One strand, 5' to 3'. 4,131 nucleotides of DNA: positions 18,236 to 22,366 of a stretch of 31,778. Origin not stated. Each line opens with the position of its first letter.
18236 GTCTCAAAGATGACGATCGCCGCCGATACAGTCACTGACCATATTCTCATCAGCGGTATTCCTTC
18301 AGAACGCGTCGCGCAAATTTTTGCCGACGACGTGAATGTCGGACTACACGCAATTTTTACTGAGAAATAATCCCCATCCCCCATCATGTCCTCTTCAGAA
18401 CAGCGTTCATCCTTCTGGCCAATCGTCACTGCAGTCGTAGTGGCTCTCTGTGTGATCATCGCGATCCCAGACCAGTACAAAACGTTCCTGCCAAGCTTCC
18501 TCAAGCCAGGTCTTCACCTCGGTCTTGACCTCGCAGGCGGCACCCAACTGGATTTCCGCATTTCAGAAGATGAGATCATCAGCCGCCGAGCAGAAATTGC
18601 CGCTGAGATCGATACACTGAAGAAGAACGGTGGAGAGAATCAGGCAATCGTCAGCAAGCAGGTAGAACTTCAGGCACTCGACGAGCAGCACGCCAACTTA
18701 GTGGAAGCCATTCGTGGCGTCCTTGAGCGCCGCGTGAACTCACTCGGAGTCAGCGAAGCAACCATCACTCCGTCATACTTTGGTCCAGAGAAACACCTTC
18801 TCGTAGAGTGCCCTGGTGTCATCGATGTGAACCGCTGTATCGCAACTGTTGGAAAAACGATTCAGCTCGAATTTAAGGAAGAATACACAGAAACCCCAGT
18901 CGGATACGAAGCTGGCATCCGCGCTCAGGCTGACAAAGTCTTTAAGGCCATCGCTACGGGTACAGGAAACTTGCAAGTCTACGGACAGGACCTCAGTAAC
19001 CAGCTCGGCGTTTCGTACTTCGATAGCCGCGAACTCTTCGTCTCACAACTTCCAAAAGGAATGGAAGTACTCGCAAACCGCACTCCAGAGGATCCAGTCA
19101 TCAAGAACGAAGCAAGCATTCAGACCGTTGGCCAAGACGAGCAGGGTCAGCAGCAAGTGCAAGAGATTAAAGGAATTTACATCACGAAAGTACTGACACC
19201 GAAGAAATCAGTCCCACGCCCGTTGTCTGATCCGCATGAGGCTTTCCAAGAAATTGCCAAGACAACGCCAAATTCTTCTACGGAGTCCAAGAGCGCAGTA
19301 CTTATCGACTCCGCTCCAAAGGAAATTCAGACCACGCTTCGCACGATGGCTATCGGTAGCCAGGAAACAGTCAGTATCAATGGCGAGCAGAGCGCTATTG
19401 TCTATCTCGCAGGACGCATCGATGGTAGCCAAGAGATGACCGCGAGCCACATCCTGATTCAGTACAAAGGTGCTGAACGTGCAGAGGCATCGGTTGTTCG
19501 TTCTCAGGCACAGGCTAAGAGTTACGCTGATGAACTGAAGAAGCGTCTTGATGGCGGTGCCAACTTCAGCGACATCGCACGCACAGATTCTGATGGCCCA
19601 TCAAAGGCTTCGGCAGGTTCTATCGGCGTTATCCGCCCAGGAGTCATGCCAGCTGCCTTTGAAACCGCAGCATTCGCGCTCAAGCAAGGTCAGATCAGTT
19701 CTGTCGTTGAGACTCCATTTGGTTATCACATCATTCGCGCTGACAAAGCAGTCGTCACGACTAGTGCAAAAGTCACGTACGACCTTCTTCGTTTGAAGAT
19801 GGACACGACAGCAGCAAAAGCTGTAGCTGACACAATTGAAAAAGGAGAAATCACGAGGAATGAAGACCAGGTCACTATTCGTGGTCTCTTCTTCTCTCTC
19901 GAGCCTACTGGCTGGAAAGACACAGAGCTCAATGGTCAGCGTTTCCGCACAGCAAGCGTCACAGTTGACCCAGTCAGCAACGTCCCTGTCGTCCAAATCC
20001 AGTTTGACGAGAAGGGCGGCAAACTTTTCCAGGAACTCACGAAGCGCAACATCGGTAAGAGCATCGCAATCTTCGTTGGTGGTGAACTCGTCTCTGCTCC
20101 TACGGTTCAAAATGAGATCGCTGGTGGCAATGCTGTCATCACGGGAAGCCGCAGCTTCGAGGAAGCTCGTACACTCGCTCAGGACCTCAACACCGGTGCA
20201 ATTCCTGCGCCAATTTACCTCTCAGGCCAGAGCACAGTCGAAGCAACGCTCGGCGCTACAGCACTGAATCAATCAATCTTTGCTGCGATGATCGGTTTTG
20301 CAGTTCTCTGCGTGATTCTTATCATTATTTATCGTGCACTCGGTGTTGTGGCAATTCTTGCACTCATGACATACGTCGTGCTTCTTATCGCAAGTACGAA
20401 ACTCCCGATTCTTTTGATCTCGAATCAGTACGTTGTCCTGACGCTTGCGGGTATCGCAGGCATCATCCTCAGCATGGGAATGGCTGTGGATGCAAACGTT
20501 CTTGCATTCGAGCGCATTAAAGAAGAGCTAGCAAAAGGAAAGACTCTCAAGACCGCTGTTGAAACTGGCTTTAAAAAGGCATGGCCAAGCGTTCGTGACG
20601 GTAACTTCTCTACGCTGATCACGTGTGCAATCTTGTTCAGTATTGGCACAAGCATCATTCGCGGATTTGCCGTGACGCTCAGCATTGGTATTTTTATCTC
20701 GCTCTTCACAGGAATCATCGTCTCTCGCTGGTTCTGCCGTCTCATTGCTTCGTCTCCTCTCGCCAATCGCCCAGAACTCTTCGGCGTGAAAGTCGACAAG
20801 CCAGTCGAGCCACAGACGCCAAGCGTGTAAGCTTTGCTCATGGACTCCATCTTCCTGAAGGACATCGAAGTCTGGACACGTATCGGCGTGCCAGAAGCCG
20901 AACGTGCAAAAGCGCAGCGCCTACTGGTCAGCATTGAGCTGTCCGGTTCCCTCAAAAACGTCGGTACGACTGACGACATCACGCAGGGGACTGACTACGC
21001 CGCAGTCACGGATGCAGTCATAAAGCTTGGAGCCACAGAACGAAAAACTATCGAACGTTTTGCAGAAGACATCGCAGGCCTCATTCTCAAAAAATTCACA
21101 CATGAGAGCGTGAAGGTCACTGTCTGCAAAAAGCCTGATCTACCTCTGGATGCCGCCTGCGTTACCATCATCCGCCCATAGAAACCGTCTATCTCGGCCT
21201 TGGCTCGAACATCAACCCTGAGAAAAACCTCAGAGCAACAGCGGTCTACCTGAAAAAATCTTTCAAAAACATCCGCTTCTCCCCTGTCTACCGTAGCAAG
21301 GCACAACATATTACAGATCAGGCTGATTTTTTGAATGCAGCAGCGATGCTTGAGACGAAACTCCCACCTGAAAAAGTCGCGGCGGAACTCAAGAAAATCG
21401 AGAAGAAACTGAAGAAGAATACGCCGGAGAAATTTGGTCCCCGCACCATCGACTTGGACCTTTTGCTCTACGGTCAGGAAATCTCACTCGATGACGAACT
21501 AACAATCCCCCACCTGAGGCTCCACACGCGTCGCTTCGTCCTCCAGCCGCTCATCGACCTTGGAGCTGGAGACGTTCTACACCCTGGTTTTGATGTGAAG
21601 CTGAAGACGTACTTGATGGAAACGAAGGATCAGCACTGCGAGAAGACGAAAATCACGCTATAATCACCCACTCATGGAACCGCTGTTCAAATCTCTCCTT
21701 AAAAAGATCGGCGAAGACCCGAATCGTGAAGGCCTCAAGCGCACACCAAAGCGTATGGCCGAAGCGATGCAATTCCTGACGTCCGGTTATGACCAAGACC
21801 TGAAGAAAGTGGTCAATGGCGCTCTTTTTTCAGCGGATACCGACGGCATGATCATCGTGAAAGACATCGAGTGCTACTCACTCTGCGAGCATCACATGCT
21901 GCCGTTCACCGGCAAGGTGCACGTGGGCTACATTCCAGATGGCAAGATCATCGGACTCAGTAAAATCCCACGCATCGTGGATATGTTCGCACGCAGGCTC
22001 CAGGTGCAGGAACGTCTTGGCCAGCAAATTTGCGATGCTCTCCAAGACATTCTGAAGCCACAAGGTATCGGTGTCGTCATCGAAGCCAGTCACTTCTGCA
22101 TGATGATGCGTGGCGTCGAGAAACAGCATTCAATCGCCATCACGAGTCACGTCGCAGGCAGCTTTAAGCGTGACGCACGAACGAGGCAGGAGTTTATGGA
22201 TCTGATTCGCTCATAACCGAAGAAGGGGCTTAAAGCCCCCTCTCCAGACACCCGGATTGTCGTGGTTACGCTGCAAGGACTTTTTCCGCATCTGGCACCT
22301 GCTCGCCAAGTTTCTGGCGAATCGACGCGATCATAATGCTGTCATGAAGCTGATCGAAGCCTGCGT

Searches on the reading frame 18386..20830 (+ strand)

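Call 5: search_protein_families(library=pfam, proteins=[window:18386-20830:+])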
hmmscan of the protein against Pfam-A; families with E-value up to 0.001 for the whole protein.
window:18386-20830:+ (814 aa): 8 families
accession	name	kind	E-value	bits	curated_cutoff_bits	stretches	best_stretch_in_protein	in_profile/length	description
PF22599.2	SecDF_P1_head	-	1.4e-26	93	27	1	511-608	17-114/114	SecDF, P1 head subdomain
PF13616.12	Rotamase_3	-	1.8e-24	86.9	22.5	1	347-452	12-112/116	PPIC-type PPIASE domain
PF00639.27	Rotamase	-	6.4e-24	85.2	21.7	1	355-453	1-96/97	PPIC-type PPIASE domain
PF03176.21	MMPL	-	5.2e-12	45.8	20.5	1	579-774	95-289/333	MMPL family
PF21760.3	SecD_1st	-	4.4e-11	42.5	27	1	108-166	3-58/60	Protein translocase subunit SecDF, P1 domain, N-terminal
PF02355.23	SecD_SecF_C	-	1.2e-09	38.3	20.5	1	616-780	19-179/189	Protein export membrane protein SecD/SecF, C-terminal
PF13145.12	Rotamase_2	-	5.4e-08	34.1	27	1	371-456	24-109/121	PPIC-type PPIASE domain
PF07549.19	Sec_GG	-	3.2e-05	23.7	20.3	1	37-60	2-25/28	SecD/SecF GG Motif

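Call 6: search_protein_families(library=ncbifam, proteins=[window:18386-20830:+])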
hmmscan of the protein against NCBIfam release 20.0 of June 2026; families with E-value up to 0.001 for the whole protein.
window:18386-20830:+ (814 aa): 30 families (the best 25 are shown)
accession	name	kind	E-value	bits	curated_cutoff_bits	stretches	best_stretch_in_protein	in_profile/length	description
NF009583.0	PRK13024.1-3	subfamily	6.2e-100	335.3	721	2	440-790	101-434/755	protein translocase subunit SecDF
TIGR01129.1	secD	equivalog_domain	2.1e-95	320.2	244.4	1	45-783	1-396/397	protein translocase subunit SecD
NF009585.0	PRK13024.1-5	equivalog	1.9e-80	271.1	1037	2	510-785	378-645/993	protein translocase subunit SecDF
NF011315.0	PRK14726.1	equivalog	1.1e-67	228.8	1249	1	513-785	257-522/855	protein translocase subunit SecDF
NF009545.0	PRK12933.1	equivalog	5.8e-56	190.2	728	1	515-787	316-593/604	protein translocase subunit SecD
TIGR00916.1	2A0604s01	subfamily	1.9e-55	188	148.6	1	540-777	1-231/231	SecD/SecF family protein translocase subunit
NF009581.0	PRK13024.1-1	equivalog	3.3e-52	177.6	1058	1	567-804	197-428/752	protein translocase subunit SecDF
NF009584.0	PRK13024.1-4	equivalog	5.2e-52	177.2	1171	1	532-804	171-430/759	protein translocase subunit SecDF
NF009540.0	PRK12911.1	equivalog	1.8e-43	148.2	1878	1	555-784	837-1058/1403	bifunctional preprotein translocase subunit SecD/SecF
NF009580.0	PRK13023.1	equivalog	5.9e-42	143.8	1153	1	512-782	179-442/775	protein translocase subunit SecDF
NF009582.0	PRK13024.1-2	equivalog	3.1e-35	121.4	723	1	558-793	265-493/859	protein translocase subunit SecDF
NF046001.1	SecDF_plasm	equivalog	5.9e-33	113.9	500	1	578-803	300-520/878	protein translocase subunit SecDF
NF006218.0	PRK08343.1-4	subfamily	1.1e-22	80.5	383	1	536-781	138-378/392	preprotein translocase subunit SecD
NF037998.2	RND_1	equivalog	3e-18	65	400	1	578-802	397-614/1237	protein translocase SecDF, variant type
NF002827.0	PRK03002.1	equivalog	1.2e-16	60.5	343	1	352-455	125-226/285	peptidylprolyl isomerase PrsA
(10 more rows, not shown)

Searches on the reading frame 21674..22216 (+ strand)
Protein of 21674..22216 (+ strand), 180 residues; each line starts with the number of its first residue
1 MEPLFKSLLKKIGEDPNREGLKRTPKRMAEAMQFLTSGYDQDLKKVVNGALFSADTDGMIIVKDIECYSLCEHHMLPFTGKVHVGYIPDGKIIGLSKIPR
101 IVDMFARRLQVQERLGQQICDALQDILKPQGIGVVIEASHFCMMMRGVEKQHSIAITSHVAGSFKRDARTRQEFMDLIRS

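Call 5: search_protein_families(library=pfam, proteins=[window:21674-22216:+])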
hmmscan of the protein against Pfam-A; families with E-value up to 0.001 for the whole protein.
window:21674-22216:+ (180 aa): 2 families
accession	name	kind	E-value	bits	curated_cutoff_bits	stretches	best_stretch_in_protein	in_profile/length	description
PF01227.27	GTP_cyclohydroI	-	1.8e-77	259.2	27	1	4-179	4-179/179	GTP cyclohydrolase I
PF14489.11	QueF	-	0.00066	20.3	27.3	1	80-134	4-58/81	QueF-like protein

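Call 6: search_protein_families(library=ncbifam, proteins=[window:21674-22216:+])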
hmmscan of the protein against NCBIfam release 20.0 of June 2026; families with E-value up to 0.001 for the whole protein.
window:21674-22216:+ (180 aa): 5 families
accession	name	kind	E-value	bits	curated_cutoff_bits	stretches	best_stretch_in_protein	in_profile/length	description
NF006825.1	PRK09347.1-2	subfamily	4.1e-81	270.7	174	1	3-179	3-179/179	GTP cyclohydrolase I FolE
TIGR00063.1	folE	equivalog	9.1e-78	259.9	181.6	1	2-179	2-179/180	GTP cyclohydrolase I FolE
NF006826.0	PRK09347.1-3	subfamily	7.5e-72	240.8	162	1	5-179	13-187/189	GTP cyclohydrolase I FolE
NF006824.0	PRK09347.1-1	equivalog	5.2e-50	169.9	202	1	5-179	42-217/219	GTP cyclohydrolase I FolE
TIGR03139.1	QueF-II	equivalog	6.4e-05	22.8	86.9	1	55-135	15-95/115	preQ(1) synthase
